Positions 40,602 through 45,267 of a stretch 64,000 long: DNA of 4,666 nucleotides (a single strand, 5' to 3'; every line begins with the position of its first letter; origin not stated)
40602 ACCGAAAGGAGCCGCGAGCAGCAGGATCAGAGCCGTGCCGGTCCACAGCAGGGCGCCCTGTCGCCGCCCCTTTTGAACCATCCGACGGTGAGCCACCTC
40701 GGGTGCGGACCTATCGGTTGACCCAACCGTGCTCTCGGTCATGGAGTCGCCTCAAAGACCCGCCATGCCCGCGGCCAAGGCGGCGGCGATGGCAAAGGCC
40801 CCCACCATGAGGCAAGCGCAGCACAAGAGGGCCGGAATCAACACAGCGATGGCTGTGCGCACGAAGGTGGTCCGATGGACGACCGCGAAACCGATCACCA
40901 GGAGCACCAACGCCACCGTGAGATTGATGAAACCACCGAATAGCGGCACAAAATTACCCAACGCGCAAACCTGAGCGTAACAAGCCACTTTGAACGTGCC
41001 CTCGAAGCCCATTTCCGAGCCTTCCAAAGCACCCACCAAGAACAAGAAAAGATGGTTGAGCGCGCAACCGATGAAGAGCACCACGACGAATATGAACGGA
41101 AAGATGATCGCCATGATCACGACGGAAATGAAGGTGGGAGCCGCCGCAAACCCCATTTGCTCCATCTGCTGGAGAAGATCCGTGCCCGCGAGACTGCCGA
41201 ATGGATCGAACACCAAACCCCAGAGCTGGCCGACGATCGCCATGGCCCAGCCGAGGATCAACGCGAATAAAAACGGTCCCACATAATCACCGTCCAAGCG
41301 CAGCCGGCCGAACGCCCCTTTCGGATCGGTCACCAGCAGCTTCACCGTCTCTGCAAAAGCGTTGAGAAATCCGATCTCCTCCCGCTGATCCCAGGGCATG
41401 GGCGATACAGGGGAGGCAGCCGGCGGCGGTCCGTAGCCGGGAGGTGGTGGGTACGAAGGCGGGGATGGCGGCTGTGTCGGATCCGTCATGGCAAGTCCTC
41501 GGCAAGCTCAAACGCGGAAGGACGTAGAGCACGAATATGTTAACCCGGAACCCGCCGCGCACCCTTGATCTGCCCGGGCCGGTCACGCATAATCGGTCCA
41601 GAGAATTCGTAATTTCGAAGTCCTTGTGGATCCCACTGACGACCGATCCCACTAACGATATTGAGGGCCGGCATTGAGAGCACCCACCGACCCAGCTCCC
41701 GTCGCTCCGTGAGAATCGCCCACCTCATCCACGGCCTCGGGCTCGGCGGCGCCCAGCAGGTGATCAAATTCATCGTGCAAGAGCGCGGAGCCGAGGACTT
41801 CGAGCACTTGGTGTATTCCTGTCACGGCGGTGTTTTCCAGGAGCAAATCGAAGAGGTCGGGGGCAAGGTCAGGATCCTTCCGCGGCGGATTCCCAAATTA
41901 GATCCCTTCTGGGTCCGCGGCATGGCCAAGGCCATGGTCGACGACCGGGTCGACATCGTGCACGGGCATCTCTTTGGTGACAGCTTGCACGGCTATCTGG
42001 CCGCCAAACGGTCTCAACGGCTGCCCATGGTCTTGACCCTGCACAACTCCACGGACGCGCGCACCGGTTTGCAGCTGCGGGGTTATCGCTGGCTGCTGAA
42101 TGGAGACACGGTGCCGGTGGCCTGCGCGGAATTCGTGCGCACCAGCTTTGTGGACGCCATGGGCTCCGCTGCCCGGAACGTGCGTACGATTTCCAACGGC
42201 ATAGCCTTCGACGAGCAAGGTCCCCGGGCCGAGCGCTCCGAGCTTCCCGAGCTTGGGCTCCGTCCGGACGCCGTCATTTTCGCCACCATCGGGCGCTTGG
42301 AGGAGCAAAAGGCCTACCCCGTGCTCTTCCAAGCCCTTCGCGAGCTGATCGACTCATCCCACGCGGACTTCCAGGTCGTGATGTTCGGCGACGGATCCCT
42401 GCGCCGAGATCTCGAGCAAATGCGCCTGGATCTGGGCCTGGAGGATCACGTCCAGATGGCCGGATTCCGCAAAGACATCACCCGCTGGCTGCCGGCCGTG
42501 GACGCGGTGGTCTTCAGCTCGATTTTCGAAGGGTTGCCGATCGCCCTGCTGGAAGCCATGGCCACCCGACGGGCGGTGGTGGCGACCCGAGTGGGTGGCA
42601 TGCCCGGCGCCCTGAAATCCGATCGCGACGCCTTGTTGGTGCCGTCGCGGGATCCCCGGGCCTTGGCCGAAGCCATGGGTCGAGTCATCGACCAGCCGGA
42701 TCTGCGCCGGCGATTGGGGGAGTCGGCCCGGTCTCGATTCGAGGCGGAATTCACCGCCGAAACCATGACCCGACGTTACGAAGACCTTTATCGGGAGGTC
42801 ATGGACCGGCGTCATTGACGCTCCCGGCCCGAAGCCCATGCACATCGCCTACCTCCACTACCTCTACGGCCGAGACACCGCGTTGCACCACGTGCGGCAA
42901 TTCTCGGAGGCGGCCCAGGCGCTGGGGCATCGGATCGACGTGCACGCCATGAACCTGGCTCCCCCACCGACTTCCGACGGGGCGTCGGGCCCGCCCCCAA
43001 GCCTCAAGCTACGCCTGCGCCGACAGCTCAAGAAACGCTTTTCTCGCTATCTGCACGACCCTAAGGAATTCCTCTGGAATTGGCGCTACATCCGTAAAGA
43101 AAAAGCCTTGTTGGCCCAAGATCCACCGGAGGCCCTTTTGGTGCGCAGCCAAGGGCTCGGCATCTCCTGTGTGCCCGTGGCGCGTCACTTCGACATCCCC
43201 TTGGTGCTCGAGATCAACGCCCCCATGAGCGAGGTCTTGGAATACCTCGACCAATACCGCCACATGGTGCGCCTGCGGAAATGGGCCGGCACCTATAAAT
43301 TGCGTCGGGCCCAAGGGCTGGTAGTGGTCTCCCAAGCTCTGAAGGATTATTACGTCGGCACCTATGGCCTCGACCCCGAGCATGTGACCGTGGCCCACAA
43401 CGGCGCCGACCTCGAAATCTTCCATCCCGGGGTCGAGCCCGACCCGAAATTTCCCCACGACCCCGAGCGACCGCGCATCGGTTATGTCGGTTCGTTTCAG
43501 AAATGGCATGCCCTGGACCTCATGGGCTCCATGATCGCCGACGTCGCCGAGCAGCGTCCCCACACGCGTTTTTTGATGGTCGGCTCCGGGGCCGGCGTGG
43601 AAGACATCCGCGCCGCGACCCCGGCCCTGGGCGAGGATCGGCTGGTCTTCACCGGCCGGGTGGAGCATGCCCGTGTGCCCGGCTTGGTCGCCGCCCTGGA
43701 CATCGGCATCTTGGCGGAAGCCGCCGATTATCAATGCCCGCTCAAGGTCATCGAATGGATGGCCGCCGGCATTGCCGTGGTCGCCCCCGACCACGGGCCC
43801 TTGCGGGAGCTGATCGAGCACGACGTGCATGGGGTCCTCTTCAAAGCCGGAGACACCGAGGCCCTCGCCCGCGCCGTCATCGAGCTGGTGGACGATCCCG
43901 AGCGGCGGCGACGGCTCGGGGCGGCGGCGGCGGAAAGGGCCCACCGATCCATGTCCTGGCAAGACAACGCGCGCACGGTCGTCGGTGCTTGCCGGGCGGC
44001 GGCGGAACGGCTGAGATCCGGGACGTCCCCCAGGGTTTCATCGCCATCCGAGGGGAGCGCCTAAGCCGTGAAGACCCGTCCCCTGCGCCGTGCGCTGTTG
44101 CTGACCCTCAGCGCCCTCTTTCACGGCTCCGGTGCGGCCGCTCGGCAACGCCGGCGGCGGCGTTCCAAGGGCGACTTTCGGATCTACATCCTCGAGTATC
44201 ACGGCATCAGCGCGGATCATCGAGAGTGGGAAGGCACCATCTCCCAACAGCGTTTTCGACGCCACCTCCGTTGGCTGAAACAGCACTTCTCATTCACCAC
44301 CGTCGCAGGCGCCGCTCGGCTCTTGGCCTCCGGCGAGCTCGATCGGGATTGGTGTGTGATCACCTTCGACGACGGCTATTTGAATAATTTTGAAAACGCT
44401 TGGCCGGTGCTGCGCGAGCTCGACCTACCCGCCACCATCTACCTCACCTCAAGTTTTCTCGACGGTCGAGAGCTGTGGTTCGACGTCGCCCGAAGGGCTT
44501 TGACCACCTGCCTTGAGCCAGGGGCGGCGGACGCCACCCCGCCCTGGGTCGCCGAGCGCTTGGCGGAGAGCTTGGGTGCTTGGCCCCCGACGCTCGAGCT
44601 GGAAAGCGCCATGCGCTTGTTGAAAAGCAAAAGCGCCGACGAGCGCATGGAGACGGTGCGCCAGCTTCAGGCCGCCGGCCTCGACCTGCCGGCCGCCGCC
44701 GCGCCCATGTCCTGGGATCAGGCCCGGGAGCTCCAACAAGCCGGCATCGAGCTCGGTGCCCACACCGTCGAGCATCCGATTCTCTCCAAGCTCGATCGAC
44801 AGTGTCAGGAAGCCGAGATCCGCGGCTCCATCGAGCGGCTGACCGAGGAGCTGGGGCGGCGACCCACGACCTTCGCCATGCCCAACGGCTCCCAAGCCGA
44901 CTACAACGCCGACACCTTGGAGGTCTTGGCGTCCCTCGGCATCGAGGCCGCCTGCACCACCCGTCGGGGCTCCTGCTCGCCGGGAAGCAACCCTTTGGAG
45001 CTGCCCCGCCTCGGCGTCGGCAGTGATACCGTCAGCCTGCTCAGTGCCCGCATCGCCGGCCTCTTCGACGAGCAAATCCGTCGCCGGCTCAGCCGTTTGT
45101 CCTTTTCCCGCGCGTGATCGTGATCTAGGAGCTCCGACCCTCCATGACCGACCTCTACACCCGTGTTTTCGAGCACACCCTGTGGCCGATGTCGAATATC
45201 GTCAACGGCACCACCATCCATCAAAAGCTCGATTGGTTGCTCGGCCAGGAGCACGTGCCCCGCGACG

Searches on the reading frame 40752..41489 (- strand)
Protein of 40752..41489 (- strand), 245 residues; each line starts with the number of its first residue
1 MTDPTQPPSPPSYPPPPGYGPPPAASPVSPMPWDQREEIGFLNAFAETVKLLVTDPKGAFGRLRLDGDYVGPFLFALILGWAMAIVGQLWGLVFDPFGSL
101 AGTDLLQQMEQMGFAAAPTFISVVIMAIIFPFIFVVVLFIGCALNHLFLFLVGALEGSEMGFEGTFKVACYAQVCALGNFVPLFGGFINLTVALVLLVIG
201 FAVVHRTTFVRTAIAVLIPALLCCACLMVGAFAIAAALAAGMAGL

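Call 20: search_protein_families(library=pfam, proteins=[window:40752-41489:-])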
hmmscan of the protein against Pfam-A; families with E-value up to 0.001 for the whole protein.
window:40752-41489:- (245 aa): 1 family
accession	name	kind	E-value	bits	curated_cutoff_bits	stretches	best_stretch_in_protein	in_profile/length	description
PF04893.22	Yip1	-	3.1e-10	40.6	28.6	1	52-229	3-171/173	Yip1 domain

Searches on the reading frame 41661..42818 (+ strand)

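Call 20: search_protein_families(library=pfam, proteins=[window:41661-42818:+])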
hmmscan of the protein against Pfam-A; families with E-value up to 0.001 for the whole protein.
window:41661-42818:+ (385 aa): 5 families
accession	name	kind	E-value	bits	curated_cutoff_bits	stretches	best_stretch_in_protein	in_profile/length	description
PF00534.26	Glycos_transf_1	-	2.2e-32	112.4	26.4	1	197-358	8-171/172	Glycosyl transferases group 1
PF13692.12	Glyco_trans_1_4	-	9.6e-32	110.6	27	1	206-344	3-141/142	Glycosyl transferases group 1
PF13439.12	Glyco_transf_4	-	6.6e-18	65.7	28.5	1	29-182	2-167/170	Glycosyltransferase Family 4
PF13579.12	Glyco_trans_4_4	-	1.3e-09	39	29.7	1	29-180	1-158/158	Glycosyl transferase 4-like domain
PF13524.12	Glyco_trans_1_2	-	5.2e-07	30.1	25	1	294-372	65-141/144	Glycosyl transferase-like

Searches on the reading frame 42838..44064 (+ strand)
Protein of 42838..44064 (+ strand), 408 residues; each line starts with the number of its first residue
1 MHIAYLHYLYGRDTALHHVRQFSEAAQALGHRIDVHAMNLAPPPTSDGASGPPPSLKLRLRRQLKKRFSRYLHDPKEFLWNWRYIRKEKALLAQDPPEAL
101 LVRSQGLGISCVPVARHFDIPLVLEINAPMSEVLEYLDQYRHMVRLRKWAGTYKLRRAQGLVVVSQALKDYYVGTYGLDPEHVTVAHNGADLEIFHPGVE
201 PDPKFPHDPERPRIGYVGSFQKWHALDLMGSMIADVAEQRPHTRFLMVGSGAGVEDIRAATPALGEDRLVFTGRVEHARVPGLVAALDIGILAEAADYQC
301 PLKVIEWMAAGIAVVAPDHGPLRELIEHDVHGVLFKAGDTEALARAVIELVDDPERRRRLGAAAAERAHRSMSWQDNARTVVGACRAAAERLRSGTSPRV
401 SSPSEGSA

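Call 20: search_protein_families(library=pfam, proteins=[window:42838-44064:+])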
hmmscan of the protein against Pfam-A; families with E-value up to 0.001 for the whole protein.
window:42838-44064:+ (408 aa): 5 families
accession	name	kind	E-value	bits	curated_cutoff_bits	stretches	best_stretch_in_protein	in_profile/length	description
PF13692.12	Glyco_trans_1_4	-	1.1e-23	84.5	27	1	211-353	1-142/142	Glycosyl transferases group 1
PF00534.26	Glycos_transf_1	-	2.8e-23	82.8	26.4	1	204-366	8-171/172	Glycosyl transferases group 1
PF13439.12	Glyco_transf_4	-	3.4e-16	60.2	28.5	1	18-193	7-169/170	Glycosyltransferase Family 4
PF13524.12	Glyco_trans_1_2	-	3.8e-12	46.8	25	1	234-381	7-142/144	Glycosyl transferase-like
PF13579.12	Glyco_trans_4_4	-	3.2e-11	44.3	29.7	1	18-189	6-158/158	Glycosyl transferase 4-like domain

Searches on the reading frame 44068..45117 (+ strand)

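Call 20: search_protein_families(library=pfam, proteins=[window:44068-45117:+])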
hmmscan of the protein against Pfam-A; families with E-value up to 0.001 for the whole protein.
window:44068-45117:+ (349 aa): 2 families
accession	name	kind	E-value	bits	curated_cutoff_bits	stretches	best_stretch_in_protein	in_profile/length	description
PF01522.26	Polysacc_deac_1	-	4e-24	85.4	23.1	2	213-294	45-123/124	Polysaccharide deacetylase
PF03065.20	Glyco_hydro_57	-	3.9e-05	23.5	21.2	1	219-309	94-183/291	Glycosyl hydrolase family 57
